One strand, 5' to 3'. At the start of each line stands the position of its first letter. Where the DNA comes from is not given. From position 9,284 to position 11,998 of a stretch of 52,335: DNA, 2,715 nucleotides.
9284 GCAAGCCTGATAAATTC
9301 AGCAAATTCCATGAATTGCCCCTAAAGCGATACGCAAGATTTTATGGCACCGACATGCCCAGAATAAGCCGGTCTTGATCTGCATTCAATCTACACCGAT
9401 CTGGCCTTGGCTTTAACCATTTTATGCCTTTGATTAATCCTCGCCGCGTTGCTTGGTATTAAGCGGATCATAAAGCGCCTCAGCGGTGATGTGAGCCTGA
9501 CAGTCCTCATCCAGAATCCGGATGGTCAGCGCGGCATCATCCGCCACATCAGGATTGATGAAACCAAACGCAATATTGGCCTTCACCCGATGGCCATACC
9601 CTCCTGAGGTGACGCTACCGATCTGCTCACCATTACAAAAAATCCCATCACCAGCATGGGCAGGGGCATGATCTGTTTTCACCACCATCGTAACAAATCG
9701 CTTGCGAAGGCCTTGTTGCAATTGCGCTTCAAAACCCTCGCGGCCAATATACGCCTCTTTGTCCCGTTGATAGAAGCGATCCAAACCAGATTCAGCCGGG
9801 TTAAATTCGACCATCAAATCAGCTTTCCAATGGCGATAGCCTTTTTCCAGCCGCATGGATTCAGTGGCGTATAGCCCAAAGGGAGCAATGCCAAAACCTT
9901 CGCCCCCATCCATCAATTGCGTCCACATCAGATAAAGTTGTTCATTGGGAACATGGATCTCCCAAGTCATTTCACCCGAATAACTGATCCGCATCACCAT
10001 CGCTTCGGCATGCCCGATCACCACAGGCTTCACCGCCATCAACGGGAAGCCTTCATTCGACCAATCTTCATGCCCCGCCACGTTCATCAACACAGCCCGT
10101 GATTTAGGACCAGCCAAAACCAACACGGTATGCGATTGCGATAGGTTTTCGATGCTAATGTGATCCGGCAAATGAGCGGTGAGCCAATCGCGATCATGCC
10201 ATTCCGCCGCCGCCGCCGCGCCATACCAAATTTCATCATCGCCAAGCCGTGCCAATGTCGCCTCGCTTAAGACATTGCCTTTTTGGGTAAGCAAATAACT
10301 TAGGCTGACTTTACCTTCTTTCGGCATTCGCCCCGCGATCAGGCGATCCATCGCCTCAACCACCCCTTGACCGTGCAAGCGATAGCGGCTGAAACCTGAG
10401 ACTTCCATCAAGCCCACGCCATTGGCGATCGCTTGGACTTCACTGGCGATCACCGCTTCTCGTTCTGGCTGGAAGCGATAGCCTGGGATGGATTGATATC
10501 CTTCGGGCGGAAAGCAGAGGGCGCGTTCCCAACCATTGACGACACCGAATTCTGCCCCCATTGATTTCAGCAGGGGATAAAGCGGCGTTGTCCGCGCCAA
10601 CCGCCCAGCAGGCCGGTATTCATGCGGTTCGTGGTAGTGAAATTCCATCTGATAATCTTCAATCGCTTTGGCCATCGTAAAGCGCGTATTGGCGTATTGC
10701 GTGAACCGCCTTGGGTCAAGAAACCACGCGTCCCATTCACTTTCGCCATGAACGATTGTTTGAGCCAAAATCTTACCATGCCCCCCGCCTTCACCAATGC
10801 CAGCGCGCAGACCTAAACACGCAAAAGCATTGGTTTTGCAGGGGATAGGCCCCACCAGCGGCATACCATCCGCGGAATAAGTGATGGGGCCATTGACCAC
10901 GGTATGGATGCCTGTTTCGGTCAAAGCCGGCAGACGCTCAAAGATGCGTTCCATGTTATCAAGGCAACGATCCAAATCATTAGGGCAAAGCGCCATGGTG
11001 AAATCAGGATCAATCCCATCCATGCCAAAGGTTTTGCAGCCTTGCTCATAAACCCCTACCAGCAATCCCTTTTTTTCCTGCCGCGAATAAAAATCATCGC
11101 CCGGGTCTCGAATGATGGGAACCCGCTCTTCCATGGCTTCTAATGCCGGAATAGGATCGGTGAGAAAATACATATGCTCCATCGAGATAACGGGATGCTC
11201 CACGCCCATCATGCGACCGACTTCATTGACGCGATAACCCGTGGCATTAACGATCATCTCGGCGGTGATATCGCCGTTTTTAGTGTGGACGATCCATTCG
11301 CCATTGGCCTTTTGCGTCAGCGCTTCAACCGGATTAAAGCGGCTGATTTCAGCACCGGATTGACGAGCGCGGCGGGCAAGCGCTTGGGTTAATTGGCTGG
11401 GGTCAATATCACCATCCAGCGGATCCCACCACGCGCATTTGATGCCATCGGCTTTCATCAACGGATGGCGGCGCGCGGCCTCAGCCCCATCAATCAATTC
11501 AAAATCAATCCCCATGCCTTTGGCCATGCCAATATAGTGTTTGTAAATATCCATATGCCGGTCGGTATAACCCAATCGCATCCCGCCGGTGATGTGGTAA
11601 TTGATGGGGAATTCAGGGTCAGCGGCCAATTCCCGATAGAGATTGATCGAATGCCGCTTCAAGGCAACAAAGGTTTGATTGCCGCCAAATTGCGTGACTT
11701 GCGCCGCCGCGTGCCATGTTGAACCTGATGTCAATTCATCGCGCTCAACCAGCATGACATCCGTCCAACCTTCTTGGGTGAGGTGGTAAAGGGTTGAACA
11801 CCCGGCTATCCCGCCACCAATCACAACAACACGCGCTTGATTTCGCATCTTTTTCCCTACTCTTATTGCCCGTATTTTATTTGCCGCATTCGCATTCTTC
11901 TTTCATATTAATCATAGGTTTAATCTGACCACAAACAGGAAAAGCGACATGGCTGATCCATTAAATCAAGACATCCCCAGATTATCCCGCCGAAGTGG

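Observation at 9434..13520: Non-pyrrolysine MttB-family methyltransferase paired head-to-head with a DMGDH-type flavoprotein, with no corrinoid partner in cis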

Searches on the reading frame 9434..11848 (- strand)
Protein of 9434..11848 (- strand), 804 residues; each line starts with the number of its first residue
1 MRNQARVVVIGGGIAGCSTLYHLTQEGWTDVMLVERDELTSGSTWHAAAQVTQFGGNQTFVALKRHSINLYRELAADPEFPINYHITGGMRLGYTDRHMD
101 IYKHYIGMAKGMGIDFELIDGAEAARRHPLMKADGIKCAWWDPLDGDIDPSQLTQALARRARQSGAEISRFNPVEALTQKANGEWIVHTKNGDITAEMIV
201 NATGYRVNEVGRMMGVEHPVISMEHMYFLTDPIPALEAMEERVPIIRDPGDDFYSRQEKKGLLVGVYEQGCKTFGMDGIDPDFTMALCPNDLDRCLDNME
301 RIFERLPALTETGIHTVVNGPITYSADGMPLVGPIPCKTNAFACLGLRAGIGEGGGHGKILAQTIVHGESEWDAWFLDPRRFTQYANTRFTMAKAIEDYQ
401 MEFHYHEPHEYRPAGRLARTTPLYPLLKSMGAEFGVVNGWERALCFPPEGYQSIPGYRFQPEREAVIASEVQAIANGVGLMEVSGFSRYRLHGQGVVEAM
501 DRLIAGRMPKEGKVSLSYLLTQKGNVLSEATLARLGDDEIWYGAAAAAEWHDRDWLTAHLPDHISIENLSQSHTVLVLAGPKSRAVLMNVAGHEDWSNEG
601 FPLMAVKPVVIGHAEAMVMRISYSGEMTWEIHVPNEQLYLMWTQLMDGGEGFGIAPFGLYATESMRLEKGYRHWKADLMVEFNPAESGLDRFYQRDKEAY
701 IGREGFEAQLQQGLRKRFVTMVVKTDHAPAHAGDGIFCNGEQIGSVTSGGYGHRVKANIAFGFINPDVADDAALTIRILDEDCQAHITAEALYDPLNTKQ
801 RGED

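Call 4: search_protein_families(library=pfam, proteins=[window:9434-11848:-])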
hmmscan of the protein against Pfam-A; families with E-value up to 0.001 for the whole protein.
window:9434-11848:- (804 aa): 8 families
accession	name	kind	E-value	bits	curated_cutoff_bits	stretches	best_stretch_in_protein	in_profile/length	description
PF01266.30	DAO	-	1.9e-59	202.4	27.9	1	6-363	1-352/353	FAD dependent oxidoreductase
PF01571.26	GCV_T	-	6.5e-55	186.6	25.6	1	423-691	1-254/255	Aminomethyltransferase folate-binding domain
PF08669.17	GCV_T_C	-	2e-17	63.3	25.9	1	716-794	1-80/80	Glycine cleavage T-protein C-terminal barrel domain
PF16350.10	FAO_M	-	3.9e-11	43.4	27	1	367-420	1-55/56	FAD dependent oxidoreductase central domain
PF07992.20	Pyr_redox_2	-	1e-05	25.6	26.1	0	6-38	2-33/291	Pyridine nucleotide-disulphide oxidoreductase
PF13738.12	Pyr_redox_3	-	3.1e-05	23.8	30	0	157-206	87-136/305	Pyridine nucleotide-disulphide oxidoreductase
PF13454.12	NAD_binding_9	-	0.00019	21.9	21.8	0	8-48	1-44/155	FAD-NAD(P)-binding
PF13450.12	NAD_binding_8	-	0.00055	20.6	21.9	0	9-43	1-34/68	NAD(P)-binding Rossmann-like domain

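Call 5: search_protein_families(library=ncbifam, proteins=[window:9434-11848:-])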
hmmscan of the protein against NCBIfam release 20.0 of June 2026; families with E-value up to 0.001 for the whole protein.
window:9434-11848:- (804 aa): 37 families (the best 25 are shown)
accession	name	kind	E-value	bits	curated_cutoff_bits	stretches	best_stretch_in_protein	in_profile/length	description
TIGR01372.1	soxA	subfamily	4.7e-46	157.1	1164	1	418-801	607-995/996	sarcosine oxidase subunit alpha family protein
NF001567.0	PRK00389.1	subfamily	1.1e-41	143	300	1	467-794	34-354/359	glycine cleavage system aminomethyltransferase GcvT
TIGR00528.1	gcvT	equivalog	1.3e-36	126.3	235.85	1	421-770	4-336/362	glycine cleavage system aminomethyltransferase GcvT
NF010093.0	PRK13579.1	equivalog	1.6e-36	125.9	459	1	420-776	11-347/371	glycine cleavage system aminomethyltransferase GcvT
NF053776.1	TmaoDeMthMsil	equivalog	1.2e-28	100.1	1100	1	470-801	421-762/763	trimethylamine N-oxide demethylase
TIGR02352.1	thiamin_ThiO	equivalog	4.5e-26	91.8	250.8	1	7-212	1-212/351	glycine oxidase ThiO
NF008425.0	PRK11259.1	equivalog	1e-21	77.3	257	1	3-212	3-210/377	N-methyl-L-tryptophan oxidase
TIGR01373.1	soxB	subfamily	5.1e-19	68.4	529.45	1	6-371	32-388/407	sarcosine oxidase subunit beta family protein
TIGR03364.1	HpnW_proposed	hypoth_equivalog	2.8e-16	59.5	285.1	1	6-208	2-198/365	TIGR03364 family FAD-dependent oxidoreductase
TIGR03197.1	MnmC_Cterm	equivalog_domain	9.3e-16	57.9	174.2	1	7-210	2-206/400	FAD-dependent 5-carboxymethylaminomethyl-2-thiouridine(34) oxidoreductase MnmC1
NF001933.0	PRK00711.1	subfamily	1e-15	57.7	383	1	58-233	106-282/429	D-amino acid dehydrogenase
NF009133.0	PRK12486.1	equivalog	8.7e-15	54.5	410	1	510-786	89-362/369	dimethylsulfoniopropionate demethylase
NF050086.1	pipecolate_AmaA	exception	1.8e-13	49.9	600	1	110-204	144-234/425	L-pipecolate oxidase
NF002480.1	PRK01747.1-1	equivalog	2.2e-13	49.5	540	1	4-210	248-455/645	bifunctional tRNA (5-methylaminomethyl-2-thiouridine)(34)-methyltransferase MnmC2/FAD-dependent 5-carboxymethylaminomethyl-2-thiouridine(34)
TIGR03377.1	glycerol3P_GlpA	equivalog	3.1e-13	49.1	552.8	1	87-218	80-215/530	anaerobic glycerol-3-phosphate dehydrogenase subunit GlpA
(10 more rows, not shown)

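Call 52: search_solved_structures(query=window:9434-11848:-, max_evalue=1e-20, show_alignments=3)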
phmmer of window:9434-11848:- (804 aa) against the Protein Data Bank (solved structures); distinct sequences matched with E-value up to 1e-20: 10.
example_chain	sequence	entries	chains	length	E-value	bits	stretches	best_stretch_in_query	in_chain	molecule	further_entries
5l46_A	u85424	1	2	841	2.4e-145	488.9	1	2-792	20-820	Dimethylglycine dehydrogenase, mitochondrial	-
4p9s_A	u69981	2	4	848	6e-145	487.6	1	2-793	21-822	Dimethylglycine dehydrogenase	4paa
4pab_A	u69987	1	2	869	1.9e-144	486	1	2-793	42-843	Dimethylglycine dehydrogenase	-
1pj5_A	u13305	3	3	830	2.7e-82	280.4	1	3-802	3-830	N,N-dimethylglycine oxidase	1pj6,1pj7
3gsi_A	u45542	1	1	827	1.8e-81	277.7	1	6-802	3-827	N,N-dimethylglycine oxidase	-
1yx2_A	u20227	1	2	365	1.4e-26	96.1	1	461-771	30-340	Aminomethyltransferase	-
2gag_A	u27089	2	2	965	8.1e-26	93.6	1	418-721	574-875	heterotetrameric sarcosine oxidase alpha-subunit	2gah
1y56_B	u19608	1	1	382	2e-25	92.3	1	4-382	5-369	sarcosine oxidase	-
1vrq_A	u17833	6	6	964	4.3e-24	87.8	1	418-719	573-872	Sarcosine oxidase alpha subunit | Subunit alpha of sarcosine oxidase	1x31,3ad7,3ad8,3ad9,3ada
1woo_A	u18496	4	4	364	3.6e-23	84.8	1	466-768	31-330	Aminomethyltransferase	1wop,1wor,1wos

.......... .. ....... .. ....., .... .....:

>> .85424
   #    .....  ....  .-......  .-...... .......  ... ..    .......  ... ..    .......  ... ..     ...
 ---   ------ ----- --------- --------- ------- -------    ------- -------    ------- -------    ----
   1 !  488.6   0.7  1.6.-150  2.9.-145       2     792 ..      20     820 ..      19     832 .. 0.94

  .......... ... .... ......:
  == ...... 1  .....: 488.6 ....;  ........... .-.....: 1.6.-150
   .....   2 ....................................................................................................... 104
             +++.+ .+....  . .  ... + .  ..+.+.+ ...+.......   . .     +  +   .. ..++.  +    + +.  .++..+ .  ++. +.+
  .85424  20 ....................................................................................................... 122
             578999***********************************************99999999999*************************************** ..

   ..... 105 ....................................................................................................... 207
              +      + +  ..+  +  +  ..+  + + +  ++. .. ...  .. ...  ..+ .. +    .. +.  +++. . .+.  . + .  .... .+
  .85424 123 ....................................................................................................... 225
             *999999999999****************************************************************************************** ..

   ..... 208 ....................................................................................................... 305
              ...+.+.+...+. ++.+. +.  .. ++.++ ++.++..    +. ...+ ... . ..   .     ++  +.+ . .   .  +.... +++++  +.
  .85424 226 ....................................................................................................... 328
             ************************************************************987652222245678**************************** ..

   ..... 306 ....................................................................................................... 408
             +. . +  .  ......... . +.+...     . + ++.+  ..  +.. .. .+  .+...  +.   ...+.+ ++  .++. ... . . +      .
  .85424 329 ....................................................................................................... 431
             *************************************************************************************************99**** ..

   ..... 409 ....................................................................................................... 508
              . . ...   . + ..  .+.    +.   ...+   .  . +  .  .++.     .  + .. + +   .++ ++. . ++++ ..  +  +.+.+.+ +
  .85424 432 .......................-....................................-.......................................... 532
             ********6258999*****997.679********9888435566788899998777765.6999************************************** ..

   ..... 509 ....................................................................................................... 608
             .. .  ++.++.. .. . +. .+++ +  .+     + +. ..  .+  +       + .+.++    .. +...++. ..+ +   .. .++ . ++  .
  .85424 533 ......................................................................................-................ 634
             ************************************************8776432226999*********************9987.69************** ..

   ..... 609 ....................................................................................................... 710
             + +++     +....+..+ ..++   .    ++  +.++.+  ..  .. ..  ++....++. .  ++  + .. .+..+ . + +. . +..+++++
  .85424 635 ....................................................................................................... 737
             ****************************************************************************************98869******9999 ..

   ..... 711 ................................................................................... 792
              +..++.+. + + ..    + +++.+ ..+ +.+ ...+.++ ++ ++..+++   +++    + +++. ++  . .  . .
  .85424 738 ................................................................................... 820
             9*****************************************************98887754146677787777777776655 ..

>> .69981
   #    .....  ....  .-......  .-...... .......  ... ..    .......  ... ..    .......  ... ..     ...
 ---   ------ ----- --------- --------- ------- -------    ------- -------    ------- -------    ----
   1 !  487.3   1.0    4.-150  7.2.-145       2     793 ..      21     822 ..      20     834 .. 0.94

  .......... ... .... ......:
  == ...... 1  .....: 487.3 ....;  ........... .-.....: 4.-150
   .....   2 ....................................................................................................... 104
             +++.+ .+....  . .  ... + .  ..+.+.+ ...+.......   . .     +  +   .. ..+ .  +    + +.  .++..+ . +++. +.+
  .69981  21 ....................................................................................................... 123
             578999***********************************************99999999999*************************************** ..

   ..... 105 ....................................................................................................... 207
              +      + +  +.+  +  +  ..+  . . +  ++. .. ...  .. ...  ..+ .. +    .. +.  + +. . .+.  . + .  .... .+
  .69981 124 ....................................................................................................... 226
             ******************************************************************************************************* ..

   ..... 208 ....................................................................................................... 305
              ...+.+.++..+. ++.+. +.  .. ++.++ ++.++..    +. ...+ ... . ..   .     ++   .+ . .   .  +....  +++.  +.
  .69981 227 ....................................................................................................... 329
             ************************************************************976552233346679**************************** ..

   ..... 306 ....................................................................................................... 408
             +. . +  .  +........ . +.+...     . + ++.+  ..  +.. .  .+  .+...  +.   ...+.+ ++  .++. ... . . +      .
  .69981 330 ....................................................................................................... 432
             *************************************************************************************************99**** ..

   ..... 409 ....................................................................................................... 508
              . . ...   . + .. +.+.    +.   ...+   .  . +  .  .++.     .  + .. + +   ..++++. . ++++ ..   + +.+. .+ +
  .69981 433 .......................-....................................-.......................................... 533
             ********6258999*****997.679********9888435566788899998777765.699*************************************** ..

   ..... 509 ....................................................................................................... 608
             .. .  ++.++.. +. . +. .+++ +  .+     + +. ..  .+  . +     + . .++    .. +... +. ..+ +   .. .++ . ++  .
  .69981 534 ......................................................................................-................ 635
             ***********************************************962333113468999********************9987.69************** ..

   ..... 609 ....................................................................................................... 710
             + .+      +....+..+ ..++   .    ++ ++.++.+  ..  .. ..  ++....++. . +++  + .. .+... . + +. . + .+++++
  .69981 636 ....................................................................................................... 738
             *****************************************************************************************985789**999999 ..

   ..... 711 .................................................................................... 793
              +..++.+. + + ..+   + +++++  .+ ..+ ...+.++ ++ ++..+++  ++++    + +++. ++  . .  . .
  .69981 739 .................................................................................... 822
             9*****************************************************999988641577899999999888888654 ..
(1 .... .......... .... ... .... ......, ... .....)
